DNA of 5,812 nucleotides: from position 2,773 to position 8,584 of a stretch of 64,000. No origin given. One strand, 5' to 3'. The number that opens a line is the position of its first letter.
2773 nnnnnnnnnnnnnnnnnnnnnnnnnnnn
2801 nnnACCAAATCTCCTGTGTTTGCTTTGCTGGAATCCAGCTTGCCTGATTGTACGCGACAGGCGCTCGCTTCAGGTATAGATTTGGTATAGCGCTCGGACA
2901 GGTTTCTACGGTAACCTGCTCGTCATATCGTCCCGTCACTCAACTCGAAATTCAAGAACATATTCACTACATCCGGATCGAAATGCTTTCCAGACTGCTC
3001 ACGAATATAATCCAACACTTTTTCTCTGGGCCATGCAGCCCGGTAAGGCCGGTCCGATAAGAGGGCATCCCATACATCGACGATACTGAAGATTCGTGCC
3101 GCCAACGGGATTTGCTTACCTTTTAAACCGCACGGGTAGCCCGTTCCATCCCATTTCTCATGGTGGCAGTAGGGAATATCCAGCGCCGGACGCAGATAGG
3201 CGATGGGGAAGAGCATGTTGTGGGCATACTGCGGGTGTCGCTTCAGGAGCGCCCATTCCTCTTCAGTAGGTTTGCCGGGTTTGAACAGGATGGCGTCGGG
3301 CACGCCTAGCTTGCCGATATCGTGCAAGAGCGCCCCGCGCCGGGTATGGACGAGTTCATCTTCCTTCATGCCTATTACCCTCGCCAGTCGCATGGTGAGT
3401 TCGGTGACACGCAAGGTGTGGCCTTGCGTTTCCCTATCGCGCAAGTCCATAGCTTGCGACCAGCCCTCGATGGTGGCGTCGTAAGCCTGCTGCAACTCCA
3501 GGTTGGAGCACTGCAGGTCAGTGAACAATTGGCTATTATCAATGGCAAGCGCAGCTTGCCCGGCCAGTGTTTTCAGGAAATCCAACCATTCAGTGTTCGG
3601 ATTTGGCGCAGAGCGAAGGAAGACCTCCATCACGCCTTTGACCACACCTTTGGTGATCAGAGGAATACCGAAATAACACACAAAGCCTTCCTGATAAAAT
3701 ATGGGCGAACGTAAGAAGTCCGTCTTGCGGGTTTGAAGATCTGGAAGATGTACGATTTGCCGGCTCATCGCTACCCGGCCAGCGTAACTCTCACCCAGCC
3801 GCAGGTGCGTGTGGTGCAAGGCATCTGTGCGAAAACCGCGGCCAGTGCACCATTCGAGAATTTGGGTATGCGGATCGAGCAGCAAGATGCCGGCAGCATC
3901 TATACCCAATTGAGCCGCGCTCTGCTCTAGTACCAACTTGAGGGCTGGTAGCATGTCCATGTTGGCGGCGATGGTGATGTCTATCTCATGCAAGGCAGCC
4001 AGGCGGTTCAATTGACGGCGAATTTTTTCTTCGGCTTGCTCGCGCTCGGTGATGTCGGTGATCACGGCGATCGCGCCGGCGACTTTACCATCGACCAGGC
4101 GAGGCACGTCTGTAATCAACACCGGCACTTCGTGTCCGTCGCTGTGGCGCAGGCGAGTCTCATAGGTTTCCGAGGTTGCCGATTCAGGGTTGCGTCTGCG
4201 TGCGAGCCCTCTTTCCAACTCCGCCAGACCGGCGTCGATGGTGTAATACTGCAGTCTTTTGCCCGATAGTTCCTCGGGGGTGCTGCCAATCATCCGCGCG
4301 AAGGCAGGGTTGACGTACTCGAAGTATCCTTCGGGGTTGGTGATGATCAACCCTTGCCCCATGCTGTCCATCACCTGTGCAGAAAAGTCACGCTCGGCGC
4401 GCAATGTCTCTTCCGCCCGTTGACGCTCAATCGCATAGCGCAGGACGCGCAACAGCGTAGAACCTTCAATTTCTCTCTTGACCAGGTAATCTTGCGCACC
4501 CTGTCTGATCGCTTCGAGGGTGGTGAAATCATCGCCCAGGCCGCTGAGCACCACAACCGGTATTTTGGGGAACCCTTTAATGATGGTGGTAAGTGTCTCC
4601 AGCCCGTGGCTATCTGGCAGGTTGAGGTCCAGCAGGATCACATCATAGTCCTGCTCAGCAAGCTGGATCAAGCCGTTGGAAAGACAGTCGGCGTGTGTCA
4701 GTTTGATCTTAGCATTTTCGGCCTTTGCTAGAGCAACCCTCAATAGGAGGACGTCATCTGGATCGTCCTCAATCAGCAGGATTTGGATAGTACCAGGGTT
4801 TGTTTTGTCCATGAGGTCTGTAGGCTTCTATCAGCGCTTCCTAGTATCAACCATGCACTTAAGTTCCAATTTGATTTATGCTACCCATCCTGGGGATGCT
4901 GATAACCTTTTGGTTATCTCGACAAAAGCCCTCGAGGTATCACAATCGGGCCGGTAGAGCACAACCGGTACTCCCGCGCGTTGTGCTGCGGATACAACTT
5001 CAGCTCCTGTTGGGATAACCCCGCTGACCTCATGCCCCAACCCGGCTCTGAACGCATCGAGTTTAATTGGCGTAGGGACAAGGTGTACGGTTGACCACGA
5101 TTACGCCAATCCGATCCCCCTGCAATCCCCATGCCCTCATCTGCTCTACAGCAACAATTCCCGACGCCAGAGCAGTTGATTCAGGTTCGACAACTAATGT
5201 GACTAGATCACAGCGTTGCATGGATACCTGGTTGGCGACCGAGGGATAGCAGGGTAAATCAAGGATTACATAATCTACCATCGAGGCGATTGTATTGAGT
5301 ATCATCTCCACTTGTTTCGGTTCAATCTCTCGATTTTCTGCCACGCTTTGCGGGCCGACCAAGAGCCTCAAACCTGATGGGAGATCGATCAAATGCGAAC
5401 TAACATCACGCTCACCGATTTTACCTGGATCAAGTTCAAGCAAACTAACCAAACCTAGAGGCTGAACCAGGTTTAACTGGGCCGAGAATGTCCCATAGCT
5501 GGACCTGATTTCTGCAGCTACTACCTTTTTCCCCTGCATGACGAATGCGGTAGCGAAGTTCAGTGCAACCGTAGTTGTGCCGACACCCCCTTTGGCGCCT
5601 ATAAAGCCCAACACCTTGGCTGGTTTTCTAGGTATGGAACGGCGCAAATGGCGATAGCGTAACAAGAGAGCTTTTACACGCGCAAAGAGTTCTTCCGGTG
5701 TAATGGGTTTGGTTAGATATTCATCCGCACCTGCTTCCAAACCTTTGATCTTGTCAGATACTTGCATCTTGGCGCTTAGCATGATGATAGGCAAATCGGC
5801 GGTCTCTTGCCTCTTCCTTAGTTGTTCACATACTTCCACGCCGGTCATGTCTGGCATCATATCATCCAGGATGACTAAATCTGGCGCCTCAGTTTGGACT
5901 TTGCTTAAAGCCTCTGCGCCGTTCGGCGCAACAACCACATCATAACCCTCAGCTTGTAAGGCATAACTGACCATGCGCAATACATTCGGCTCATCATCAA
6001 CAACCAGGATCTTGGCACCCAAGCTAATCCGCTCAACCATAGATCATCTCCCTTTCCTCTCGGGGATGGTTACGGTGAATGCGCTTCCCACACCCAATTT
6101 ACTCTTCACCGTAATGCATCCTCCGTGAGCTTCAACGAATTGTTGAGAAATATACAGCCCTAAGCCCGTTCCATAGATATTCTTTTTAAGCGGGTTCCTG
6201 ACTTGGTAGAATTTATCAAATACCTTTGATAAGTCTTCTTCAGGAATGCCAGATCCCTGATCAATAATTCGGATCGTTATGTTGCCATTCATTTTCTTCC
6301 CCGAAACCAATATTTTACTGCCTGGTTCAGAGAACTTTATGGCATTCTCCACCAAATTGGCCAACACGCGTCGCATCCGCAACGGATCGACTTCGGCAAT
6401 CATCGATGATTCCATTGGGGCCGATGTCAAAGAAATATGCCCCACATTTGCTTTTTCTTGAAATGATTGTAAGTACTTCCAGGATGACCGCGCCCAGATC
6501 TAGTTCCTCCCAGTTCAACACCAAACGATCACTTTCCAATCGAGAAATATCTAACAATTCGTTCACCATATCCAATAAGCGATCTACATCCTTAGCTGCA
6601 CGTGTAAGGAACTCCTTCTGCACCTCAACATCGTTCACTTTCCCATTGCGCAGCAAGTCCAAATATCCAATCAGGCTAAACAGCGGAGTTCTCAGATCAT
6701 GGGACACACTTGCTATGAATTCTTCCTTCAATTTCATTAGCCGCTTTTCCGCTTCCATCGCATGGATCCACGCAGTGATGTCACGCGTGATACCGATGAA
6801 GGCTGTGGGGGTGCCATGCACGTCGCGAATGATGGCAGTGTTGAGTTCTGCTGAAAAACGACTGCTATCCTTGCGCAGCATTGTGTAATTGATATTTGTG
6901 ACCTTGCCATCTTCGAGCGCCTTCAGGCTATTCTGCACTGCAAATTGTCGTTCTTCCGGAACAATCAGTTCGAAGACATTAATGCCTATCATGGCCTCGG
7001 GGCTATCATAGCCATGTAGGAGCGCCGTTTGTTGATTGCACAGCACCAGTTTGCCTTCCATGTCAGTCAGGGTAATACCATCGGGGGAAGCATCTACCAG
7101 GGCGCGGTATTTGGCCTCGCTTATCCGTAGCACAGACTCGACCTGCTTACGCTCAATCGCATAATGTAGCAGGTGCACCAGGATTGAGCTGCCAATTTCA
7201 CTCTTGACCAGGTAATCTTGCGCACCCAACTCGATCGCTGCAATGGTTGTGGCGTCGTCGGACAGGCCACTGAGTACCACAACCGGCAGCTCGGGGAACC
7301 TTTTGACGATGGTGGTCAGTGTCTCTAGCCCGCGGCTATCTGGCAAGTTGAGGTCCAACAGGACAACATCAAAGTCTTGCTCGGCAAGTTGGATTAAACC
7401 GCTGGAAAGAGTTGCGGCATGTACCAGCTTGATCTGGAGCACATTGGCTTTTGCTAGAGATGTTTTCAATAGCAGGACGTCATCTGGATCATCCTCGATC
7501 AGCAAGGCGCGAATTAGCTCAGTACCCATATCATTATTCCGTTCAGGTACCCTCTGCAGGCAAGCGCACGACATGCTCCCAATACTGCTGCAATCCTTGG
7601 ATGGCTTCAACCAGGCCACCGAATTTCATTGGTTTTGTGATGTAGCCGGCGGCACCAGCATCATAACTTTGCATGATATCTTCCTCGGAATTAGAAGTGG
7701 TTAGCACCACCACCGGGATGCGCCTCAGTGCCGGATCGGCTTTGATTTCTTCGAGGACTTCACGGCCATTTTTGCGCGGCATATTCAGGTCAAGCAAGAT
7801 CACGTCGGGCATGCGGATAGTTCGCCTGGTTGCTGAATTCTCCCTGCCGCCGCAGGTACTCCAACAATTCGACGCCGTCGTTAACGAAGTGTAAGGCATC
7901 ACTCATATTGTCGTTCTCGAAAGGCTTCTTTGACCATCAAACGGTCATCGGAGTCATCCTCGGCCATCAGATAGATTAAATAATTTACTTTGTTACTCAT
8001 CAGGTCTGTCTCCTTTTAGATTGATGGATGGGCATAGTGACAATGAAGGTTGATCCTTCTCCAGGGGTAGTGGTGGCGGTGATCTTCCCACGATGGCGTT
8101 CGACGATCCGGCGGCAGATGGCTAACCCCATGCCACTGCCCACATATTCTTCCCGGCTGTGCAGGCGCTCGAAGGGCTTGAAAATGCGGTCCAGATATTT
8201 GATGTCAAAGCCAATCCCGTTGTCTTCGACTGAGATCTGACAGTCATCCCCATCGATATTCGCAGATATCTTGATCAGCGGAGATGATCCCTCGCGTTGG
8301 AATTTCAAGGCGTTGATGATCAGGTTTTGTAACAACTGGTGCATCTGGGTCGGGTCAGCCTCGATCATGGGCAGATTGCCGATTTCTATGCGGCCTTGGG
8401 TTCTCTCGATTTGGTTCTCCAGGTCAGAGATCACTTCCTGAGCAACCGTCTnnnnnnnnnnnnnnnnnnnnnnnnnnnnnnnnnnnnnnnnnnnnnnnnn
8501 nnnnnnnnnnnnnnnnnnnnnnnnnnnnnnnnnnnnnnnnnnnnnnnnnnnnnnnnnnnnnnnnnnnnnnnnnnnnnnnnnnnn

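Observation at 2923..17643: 15-kb one-strand signalling array that feeds into Tad-type ATPases, with no pilus machinery present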

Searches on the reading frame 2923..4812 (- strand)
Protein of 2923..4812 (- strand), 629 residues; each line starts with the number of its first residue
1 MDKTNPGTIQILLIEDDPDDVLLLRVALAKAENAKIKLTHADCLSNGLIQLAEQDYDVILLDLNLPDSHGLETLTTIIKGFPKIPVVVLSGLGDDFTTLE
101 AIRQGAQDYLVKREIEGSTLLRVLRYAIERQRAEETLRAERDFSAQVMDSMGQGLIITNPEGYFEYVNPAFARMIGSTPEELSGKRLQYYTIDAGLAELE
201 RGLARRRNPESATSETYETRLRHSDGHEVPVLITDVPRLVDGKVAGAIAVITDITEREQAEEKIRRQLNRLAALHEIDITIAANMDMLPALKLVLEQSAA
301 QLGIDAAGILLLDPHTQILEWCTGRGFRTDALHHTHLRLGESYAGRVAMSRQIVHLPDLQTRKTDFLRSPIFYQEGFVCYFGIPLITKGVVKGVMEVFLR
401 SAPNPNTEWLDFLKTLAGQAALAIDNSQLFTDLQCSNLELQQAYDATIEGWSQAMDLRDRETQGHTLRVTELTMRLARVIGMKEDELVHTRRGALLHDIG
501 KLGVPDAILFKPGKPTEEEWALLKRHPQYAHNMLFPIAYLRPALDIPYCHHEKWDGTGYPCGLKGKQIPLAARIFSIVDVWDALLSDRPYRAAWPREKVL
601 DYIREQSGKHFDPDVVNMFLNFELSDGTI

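Call 6: search_protein_families(library=pfam, proteins=[window:2923-4812:-], max_evalue=0.01)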
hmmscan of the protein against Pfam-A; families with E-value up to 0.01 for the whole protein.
window:2923-4812:- (629 aa): 12 families
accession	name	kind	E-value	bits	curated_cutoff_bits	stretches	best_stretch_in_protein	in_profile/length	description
PF13487.12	HD_5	-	1.3e-33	116.6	27.2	1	454-615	6-170/170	HD domain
PF00072.30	Response_reg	-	3.1e-18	66.4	30.2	1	11-114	1-101/111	Response regulator receiver domain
PF01966.28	HD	-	1.2e-16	61.4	22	1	464-583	3-115/116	HD domain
PF13426.13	PAS_9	-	1.1e-13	51.7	27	1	154-256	3-103/103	PAS domain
PF13185.12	GAF_2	-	3.4e-13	50.4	28.6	1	291-425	8-136/136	GAF domain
PF08448.16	PAS_4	-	3.6e-13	50.1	23.1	1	149-259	2-110/110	PAS fold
PF01590.32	GAF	-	8.1e-10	39.8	22.4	1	289-424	4-133/133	GAF domain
PF00989.32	PAS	-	2.7e-06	27.8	22.6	1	146-254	5-113/113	PAS fold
PF13188.13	PAS_8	-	3.8e-06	27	21.8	1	145-189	4-49/65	PAS domain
PF13492.12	GAF_3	-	2.5e-05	25.1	27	1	295-426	10-129/129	GAF domain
PF08447.18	PAS_3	-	0.002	18.8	25.6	1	166-248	3-86/89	PAS fold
PF24820.1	Diguanyl_cycl_sensor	-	0.0093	16.3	28.1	0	148-231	2-89/109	Diguanylate cyclase-like sensor domain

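Call 16: search_protein_families(library=ncbifam, proteins=[window:2923-4812:-], max_evalue=0.001)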
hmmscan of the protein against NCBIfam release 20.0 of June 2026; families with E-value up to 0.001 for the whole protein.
window:2923-4812:- (629 aa): 83 families (the best 25 are shown)
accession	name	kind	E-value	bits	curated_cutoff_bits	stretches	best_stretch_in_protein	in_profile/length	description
NF053512.1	nitric_RR_NosR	exception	1.5e-50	172.5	400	2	431-621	161-352/422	response regulator c-di-GMP phosphodiesterase, NosR family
TIGR00229.1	sensory_box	domain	8.4e-20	71.2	22.9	1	145-263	8-125/126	PAS domain S-box protein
NF007820.0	PRK10529.1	equivalog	1.9e-14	53.6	325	1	10-149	3-137/225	two-component system response regulator KdpE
NF045505.1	RR_RssB_Pseudo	equivalog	1.2e-13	50.9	700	1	9-144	6-134/394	two-component system response regulator RssB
NF041946.1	LuxO_transreg_Vib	equivalog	7.5e-13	48.1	800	1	45-134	30-118/463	quorum-sensing sigma-54 dependent transcriptional regulator LuxO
NF051870.1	NAssimRespRegNtrX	equivalog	3.4e-12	46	600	1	12-180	4-171/452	nitrogen assimilation response regulator NtrX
NF041733.1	resp_reg_CseB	equivalog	7.2e-12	45.2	350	1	10-140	2-127/228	two-component system response regulator CseB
NF047793.1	ResRegPgtA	equivalog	7.2e-12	44.8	650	1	8-134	5-127/414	two-component system response regulator PgtA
NF045991.1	RespRegCtrARhodob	equivalog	9e-12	45.2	350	1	10-113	2-102/224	response regulator transcription factor CtrA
TIGR01818.1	ntrC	equivalog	1.5e-11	43.8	558.6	1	11-148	1-134/463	nitrogen regulation protein NR(I)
NF007935.0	PRK10651.1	equivalog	1e-10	41.2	250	1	8-128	6-124/216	two-component system response regulator NarL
NF008468.0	PRK11360.1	equivalog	2.7e-10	39.2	646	1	135-282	261-404/616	two-component system sensor histidine kinase AtoS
NF008302.0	PRK11091.1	equivalog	3e-10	38.9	838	1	7-82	524-596/779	aerobic respiration two-component sensor histidine kinase ArcB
NF007689.0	PRK10365.1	equivalog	6.2e-10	38.4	760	1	8-130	5-123/441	sigma-54-dependent response regulator transcription factor ZraR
TIGR01387.1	cztR_silR_copR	subfamily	6.3e-10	39.1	279.2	1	11-137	1-123/218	heavy metal response regulator transcription factor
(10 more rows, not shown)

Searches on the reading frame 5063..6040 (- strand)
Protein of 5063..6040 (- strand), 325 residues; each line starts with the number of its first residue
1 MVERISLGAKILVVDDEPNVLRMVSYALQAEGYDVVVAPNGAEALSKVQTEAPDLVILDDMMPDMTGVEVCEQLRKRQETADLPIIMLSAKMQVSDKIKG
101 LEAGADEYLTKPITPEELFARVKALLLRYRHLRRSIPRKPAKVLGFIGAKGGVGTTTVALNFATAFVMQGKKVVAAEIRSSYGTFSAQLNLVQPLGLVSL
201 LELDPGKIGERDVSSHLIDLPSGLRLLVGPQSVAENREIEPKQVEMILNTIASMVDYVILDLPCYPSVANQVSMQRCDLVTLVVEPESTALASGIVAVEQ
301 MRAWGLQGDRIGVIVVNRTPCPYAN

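Call 6: search_protein_families(library=pfam, proteins=[window:5063-6040:-], max_evalue=0.01)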
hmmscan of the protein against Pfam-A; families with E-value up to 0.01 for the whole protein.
window:5063-6040:- (325 aa): 6 families
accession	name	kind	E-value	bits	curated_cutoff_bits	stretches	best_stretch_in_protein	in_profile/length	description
PF00072.30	Response_reg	-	4.9e-33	114.1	30.2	1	11-123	1-111/111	Response regulator receiver domain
PF13614.12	AAA_31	-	2.1e-10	41.3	27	1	142-292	2-155/177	AAA domain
PF06564.18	CBP_BcsQ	-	1.8e-07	31.4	21.3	1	142-289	2-150/234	Cellulose biosynthesis protein BcsQ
PF01656.29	CbiA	-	8.4e-06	26.2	25.4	1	146-176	3-33/125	CobQ/CobB/MinD/ParA nucleotide binding domain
PF09140.17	MipZ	-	9e-06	25.6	20.7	0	148-179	7-38/262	ATPase MipZ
PF10609.15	ParA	-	0.0045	16.9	27.1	1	143-173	5-35/246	NUBPL iron-transfer P-loop NTPase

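Call 16: search_protein_families(library=ncbifam, proteins=[window:5063-6040:-], max_evalue=0.001)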
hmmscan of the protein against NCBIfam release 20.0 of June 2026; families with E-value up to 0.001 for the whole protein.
window:5063-6040:- (325 aa): 109 families (the best 25 are shown)
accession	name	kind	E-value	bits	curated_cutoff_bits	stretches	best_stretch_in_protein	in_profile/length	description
TIGR02154.1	PhoB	equivalog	8.8e-42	142.9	296.2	1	9-131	3-125/226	phosphate regulon transcriptional regulator PhoB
NF045944.1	ResRegRpaBCyano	equivalog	3.1e-40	138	330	1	12-134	1-120/229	response regulator transcription factor RpaB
NF007135.0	PRK09581.1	equivalog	7.9e-39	133.7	474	1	8-129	2-122/457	PleD family two-component system response regulator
NF040689.1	MtrAB_MtrA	equivalog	2.5e-36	125.1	300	1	11-129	1-116/219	MtrAB system response regulator MtrA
NF040534.1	resp_reg_YycF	equivalog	9.6e-36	123.2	340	1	10-131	2-120/231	response regulator YycF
NF008296.0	PRK11083.1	equivalog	1e-34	119.9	273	1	9-135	4-127/228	two-component system response regulator CreB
NF033120.0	vanR_FM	exception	4e-33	115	460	1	10-147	5-138/231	vancomycin resistance response regulator transcription factor, VanR-F/VanR-M family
NF033117.2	vanR_ACDEGLN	exception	7.4e-33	114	350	1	11-143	1-130/226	VanR-ABDEGLN family response regulator transcription factor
NF007005.1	PRK09468.1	equivalog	1.1e-31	110.1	331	1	9-151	4-144/237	osmolarity response regulator transcription factor OmpR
NF053854.1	RespRegPhoBBctds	equivalog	1.3e-31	109.7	270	1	11-132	1-121/225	two-component system response regulator PhoB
NF041733.1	resp_reg_CseB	equivalog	1e-30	106.8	350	1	10-133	2-122/228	two-component system response regulator CseB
NF007982.1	PRK10710.1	equivalog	4.5e-30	105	380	1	9-134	8-130/235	envelope stress response regulator BaeR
NF041734.1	resp_reg_RppA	equivalog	5.8e-30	104.3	250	1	10-134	2-126/229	two-component system response regulator RppA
NF007546.0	PRK10161.1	equivalog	1.4e-27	96.7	471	1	9-129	3-123/229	phosphate response regulator transcription factor PhoB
TIGR01387.1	cztR_silR_copR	subfamily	1.6e-27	96.6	279.2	1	11-133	1-121/218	heavy metal response regulator transcription factor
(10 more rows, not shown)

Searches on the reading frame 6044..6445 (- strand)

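Call 6: search_protein_families(library=pfam, proteins=[window:6044-6445:-], max_evalue=0.01)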
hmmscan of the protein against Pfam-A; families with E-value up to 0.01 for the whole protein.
window:6044-6445:- (133 aa): 2 families
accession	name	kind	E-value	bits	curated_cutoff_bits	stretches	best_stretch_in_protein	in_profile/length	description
PF02518.31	HATPase_c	-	9.8e-30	103.7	26.4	1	20-130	2-110/111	Histidine kinase-, DNA gyrase B-, and HSP90-like ATPase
PF13589.12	HATPase_c_3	-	5.1e-05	23.7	25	1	24-107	3-87/137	Histidine kinase-, DNA gyrase B-, and HSP90-like ATPase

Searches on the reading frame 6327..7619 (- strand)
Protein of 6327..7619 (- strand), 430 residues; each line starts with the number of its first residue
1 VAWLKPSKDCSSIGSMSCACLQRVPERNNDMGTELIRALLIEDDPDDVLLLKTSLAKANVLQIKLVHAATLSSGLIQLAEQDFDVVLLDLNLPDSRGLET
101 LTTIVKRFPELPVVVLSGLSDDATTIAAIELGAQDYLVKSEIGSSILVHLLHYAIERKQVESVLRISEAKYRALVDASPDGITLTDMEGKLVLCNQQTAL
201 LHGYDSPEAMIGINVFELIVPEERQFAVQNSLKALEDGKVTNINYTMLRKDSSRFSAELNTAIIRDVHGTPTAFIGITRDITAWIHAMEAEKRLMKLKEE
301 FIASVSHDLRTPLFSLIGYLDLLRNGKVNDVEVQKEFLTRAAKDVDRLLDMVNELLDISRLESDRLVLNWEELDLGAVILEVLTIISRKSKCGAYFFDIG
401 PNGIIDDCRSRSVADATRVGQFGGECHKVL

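Call 4: search_protein_families(library=pfam, proteins=[window:6327-7619:-], max_evalue=0.01)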
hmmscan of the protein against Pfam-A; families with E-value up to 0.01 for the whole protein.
window:6327-7619:- (430 aa): 8 families
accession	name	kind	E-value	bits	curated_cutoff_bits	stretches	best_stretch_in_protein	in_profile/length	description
PF00072.30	Response_reg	-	2.9e-19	69.7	30.2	1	39-141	2-101/111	Response regulator receiver domain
PF00512.31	HisKA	-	1.9e-18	66.7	26.9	1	298-363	2-65/66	His Kinase A (phospho-acceptor) domain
PF13426.13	PAS_9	-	1.9e-14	54.2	27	1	179-283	1-103/103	PAS domain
PF00989.32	PAS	-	8.3e-14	52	22.6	1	170-281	2-113/113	PAS fold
PF08448.16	PAS_4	-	3.7e-09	37.2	23.1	1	175-283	1-107/110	PAS fold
PF13188.13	PAS_8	-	2e-08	34.3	21.8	1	169-227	1-56/65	PAS domain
PF08447.18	PAS_3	-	3.5e-06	27.6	25.6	1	192-277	2-88/89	PAS fold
PF12860.13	PAS_7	-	0.0034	17.9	27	1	179-283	5-109/115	PAS fold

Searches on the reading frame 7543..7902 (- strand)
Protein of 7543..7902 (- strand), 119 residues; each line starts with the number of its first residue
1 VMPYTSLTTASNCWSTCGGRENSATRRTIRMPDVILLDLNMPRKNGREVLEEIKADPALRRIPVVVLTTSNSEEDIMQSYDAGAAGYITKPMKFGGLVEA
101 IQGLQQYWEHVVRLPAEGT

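Call 4: search_protein_families(library=pfam, proteins=[window:7543-7902:-], max_evalue=0.01)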
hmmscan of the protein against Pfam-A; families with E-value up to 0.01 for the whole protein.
window:7543-7902:- (119 aa): 1 family
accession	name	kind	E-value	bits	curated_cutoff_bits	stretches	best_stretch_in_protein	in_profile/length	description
PF00072.30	Response_reg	-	2.5e-17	63.5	30.2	1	31-102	42-111/111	Response regulator receiver domain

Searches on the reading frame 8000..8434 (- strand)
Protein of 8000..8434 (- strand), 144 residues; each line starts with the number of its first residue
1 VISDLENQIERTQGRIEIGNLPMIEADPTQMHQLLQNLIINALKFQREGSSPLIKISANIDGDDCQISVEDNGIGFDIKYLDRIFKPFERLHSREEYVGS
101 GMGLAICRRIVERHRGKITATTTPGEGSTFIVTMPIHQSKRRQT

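Call 4: search_protein_families(library=pfam, proteins=[window:8000-8434:-], max_evalue=0.01)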
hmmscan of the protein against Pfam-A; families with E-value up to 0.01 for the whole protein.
window:8000-8434:- (144 aa): 2 families
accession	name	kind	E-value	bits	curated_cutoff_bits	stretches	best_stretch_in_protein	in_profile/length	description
PF02518.31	HATPase_c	-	7.8e-30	104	26.4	1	27-136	2-109/111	Histidine kinase-, DNA gyrase B-, and HSP90-like ATPase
PF13581.12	HATPase_c_2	-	0.002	18.6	27.4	1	38-114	39-112/127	Histidine kinase-like ATPase domain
